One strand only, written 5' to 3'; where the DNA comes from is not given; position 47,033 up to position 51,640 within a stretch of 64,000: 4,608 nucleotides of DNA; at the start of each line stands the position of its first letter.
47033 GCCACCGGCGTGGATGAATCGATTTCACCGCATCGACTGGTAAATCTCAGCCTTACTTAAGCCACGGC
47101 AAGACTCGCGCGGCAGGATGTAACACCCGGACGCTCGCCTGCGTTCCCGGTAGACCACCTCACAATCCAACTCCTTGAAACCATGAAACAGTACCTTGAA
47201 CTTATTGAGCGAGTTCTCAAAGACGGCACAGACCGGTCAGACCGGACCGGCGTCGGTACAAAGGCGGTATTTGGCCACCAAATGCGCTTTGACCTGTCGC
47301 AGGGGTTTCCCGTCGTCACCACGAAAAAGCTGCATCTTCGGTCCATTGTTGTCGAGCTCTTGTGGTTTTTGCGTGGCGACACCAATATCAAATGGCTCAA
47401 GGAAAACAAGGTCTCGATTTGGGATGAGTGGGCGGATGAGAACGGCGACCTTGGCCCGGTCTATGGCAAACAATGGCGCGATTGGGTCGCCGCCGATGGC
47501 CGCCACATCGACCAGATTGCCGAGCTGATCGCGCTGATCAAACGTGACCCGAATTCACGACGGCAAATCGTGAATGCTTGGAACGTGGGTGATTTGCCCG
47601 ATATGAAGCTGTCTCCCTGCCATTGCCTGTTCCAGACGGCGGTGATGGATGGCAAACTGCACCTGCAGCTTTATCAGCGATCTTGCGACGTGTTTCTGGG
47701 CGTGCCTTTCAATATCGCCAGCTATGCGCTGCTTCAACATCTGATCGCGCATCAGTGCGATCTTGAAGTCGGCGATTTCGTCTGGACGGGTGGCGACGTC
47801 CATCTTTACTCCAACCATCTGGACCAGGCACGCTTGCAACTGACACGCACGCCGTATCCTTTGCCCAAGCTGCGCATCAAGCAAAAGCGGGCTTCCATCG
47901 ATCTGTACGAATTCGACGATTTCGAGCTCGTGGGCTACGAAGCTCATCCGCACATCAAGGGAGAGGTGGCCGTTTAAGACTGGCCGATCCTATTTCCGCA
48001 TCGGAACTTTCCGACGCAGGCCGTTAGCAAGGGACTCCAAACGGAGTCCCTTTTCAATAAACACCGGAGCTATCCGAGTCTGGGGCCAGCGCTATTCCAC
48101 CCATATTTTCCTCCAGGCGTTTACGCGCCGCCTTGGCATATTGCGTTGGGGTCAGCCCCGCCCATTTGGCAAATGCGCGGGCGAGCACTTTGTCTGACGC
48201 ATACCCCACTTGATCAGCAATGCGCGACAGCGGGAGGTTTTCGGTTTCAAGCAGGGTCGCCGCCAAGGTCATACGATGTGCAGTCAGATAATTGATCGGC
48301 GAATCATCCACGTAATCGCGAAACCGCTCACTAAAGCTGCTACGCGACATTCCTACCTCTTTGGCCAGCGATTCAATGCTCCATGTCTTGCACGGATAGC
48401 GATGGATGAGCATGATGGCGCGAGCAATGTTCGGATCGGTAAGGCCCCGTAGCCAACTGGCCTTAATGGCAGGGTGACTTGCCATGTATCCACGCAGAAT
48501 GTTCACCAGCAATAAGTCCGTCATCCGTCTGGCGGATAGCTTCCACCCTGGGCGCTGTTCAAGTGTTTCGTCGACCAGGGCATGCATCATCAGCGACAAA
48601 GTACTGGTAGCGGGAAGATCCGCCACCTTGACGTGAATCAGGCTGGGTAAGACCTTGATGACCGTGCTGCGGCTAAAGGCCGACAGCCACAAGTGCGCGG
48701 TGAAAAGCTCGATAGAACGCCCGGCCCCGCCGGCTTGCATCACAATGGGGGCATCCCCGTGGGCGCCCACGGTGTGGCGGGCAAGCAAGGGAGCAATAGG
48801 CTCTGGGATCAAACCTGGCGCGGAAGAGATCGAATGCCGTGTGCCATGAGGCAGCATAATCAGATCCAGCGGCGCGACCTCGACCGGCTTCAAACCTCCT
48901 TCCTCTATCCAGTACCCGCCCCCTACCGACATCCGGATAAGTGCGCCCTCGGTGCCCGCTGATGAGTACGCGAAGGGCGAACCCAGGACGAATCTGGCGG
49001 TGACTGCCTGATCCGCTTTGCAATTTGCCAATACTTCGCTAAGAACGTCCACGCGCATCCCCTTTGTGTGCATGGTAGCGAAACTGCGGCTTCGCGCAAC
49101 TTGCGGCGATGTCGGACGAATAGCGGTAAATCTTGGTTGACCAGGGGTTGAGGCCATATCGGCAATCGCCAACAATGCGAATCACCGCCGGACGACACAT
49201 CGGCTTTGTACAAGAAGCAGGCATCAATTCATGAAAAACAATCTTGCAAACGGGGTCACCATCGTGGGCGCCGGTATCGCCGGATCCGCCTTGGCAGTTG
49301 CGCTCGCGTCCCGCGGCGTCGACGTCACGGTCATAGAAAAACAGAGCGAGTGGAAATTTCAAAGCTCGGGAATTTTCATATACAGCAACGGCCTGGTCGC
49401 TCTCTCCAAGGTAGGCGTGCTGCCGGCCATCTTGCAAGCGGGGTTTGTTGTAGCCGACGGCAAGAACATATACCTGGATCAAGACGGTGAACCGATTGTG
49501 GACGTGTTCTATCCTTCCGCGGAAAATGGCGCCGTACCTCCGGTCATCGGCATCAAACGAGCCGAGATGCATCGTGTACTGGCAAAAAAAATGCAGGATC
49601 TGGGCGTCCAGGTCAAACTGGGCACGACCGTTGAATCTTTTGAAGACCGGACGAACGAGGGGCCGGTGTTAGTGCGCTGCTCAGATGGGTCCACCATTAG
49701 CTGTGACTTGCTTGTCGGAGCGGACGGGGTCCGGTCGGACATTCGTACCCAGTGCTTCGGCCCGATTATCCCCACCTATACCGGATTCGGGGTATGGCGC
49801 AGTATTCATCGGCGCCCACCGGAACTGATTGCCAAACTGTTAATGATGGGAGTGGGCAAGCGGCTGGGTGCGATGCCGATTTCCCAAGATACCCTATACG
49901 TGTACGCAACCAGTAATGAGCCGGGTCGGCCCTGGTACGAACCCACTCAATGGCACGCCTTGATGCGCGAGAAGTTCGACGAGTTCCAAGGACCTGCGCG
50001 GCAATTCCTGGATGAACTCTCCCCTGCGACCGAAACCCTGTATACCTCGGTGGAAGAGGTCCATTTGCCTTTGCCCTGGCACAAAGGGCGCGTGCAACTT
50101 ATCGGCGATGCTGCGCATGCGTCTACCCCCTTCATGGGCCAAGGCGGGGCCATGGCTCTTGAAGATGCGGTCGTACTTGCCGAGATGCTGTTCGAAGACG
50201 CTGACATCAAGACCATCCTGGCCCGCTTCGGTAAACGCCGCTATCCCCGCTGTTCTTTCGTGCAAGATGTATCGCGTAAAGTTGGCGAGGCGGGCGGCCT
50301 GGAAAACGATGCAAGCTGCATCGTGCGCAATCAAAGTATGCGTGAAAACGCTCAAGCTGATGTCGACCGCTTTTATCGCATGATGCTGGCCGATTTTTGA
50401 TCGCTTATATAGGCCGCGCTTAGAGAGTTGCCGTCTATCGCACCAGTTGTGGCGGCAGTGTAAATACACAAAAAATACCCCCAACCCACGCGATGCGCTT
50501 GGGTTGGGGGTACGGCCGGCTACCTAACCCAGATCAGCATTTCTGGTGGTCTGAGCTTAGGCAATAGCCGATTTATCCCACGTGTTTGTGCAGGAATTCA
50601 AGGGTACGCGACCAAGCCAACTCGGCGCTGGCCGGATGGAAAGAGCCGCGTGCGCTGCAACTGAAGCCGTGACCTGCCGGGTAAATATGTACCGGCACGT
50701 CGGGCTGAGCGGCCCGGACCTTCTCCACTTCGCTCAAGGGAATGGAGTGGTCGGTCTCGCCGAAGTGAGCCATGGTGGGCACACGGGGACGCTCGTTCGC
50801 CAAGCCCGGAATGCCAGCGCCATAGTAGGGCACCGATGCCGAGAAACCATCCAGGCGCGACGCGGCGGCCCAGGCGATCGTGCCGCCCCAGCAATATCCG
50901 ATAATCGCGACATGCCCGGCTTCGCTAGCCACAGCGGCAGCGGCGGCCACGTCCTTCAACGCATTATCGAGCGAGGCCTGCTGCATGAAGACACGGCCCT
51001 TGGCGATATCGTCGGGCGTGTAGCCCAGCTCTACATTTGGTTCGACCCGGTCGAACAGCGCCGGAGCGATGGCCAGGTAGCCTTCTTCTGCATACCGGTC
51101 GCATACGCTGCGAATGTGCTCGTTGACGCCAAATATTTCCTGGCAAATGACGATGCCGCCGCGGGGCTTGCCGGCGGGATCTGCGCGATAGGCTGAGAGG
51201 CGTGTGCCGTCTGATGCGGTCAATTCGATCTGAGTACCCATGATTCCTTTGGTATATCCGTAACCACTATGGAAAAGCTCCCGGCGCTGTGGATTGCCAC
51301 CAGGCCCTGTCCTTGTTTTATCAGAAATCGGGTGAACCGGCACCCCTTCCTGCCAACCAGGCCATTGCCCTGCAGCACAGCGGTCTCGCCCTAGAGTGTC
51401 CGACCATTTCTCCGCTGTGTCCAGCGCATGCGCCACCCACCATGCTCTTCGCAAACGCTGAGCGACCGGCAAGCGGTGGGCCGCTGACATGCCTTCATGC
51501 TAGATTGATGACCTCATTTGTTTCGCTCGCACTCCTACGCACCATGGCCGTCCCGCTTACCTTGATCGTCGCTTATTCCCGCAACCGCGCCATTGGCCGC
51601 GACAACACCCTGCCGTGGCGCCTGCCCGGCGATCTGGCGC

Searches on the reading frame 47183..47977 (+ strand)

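Call 58: search_protein_families(library=pfam, proteins=[window:47183-47977:+], max_evalue=0.00001)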
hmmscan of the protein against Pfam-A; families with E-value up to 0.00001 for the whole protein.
window:47183-47977:+ (264 aa): 1 family
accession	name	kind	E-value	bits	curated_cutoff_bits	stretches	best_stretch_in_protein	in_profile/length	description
PF00303.24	Thymidylat_synt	-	1.1e-121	405.5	24.3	1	2-264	1-266/266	Thymidylate synthase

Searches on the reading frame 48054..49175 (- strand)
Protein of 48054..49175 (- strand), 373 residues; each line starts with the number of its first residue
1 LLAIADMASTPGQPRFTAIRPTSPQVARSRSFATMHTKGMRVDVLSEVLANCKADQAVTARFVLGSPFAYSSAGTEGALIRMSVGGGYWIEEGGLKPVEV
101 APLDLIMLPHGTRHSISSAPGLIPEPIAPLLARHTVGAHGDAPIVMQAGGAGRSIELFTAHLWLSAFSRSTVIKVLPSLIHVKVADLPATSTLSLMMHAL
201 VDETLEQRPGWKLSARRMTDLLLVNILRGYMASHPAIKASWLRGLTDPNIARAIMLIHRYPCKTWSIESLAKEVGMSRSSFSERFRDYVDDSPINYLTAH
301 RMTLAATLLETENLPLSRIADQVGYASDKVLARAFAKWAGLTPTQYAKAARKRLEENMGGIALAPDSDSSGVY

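Call 58: search_protein_families(library=pfam, proteins=[window:48054-49175:-], max_evalue=0.00001)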
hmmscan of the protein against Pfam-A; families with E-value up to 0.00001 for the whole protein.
window:48054-49175:- (373 aa): 3 families
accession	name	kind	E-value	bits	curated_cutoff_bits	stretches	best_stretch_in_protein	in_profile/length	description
PF12852.13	Cupin_6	-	9.8e-34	117.1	26.7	1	43-232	1-183/183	Cupin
PF12833.13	HTH_18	-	2.3e-19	69.9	33.6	1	270-348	1-79/80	Helix-turn-helix domain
PF00165.29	HTH_AraC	-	7.5e-15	55.1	26.6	2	309-346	1-40/42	Bacterial regulatory helix-turn-helix proteins, AraC family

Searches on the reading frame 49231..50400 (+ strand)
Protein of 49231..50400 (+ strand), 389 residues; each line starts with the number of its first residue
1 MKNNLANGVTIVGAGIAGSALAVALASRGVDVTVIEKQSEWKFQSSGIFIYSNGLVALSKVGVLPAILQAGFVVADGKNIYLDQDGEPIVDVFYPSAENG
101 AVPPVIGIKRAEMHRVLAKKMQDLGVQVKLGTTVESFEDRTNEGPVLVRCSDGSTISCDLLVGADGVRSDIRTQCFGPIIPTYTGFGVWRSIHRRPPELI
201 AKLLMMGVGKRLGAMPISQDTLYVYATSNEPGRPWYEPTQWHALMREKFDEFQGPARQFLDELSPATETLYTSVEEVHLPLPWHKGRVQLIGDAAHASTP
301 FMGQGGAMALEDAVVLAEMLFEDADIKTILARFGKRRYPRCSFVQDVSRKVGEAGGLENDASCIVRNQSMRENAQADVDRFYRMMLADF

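Call 58: search_protein_families(library=pfam, proteins=[window:49231-50400:+], max_evalue=0.00001)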
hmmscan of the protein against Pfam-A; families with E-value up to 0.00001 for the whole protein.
window:49231-50400:+ (389 aa): 7 families
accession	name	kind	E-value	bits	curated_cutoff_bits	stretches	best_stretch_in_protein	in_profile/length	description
PF01494.25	FAD_binding_3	-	2e-31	110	22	1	9-321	4-319/349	FAD binding domain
PF01266.30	DAO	-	1.2e-14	55.1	27.9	1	9-47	2-40/353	FAD dependent oxidoreductase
PF07992.20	Pyr_redox_2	-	1.4e-11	44.9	26.1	0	111-172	183-242/291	Pyridine nucleotide-disulphide oxidoreductase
PF00070.33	Pyr_redox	-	3e-08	34.5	22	0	9-40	2-33/82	Pyridine nucleotide-disulphide oxidoreductase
PF13450.12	NAD_binding_8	-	1.5e-07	32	21.9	1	11-39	1-29/68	NAD(P)-binding Rossmann-like domain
PF03486.20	HI0933_like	-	1.7e-06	28.1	50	0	9-40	3-34/244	HI0933-like protein Rossmann domain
PF05834.18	Lycopene_cycl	-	3e-06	27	23.4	0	9-170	2-144/380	Lycopene cyclase protein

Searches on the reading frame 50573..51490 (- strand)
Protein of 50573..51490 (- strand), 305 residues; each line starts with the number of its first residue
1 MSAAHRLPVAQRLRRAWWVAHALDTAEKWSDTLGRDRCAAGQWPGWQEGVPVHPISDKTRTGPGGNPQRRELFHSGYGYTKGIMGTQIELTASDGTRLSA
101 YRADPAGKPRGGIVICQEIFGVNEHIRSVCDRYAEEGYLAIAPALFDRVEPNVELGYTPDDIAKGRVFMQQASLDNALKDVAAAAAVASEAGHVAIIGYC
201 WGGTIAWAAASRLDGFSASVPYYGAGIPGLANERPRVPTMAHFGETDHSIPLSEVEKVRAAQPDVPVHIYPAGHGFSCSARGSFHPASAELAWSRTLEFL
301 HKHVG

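Call 58: search_protein_families(library=pfam, proteins=[window:50573-51490:-], max_evalue=0.00001)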
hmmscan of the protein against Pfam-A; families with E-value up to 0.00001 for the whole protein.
window:50573-51490:- (305 aa): 1 family
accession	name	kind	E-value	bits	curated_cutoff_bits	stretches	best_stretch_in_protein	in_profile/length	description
PF01738.24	DLH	-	1.3e-43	149.6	21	1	99-303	2-216/217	Dienelactone hydrolase family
